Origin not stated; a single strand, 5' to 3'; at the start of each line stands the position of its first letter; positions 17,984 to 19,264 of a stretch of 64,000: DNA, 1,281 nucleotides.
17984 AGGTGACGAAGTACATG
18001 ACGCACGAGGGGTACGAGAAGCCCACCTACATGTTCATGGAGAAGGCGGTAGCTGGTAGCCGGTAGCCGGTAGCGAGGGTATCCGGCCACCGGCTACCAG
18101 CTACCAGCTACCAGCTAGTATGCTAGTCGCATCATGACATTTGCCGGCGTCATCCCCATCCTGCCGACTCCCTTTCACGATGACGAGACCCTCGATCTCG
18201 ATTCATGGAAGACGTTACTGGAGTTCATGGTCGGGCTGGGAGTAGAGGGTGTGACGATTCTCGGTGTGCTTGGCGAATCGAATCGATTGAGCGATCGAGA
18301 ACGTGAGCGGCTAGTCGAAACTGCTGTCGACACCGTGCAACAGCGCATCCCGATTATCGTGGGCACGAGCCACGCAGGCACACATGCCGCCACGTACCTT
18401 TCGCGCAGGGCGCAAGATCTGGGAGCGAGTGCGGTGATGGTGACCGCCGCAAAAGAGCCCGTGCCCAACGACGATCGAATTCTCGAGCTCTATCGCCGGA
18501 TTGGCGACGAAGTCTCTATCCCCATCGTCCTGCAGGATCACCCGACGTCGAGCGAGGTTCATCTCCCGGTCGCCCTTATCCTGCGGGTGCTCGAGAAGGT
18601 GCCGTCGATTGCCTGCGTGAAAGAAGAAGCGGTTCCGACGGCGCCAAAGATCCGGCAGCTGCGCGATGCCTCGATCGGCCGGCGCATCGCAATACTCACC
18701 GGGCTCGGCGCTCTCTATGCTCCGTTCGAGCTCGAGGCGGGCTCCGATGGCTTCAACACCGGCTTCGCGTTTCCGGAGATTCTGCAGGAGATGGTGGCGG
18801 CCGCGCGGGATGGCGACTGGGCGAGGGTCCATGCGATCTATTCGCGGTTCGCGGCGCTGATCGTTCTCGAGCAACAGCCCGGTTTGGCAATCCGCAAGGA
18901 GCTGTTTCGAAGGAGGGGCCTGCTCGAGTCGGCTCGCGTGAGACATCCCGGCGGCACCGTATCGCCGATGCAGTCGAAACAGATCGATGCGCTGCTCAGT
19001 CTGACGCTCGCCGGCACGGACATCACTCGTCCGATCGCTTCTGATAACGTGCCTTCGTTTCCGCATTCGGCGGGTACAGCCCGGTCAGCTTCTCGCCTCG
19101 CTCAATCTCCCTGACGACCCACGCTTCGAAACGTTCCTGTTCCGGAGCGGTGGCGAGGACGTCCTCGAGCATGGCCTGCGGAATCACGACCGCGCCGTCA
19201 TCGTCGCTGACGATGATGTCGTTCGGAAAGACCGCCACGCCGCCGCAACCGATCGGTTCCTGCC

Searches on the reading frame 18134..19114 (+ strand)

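Call 65: search_protein_families(library=pfam, proteins=[window:18134-19114:+], max_evalue=0.0001)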
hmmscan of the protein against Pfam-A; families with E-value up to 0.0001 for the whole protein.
window:18134-19114:+ (326 aa): 1 family
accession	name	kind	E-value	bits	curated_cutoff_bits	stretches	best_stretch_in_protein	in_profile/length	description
PF00701.28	DHDPS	-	1.6e-31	109.6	22.1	1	3-289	2-287/289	Dihydrodipicolinate synthetase family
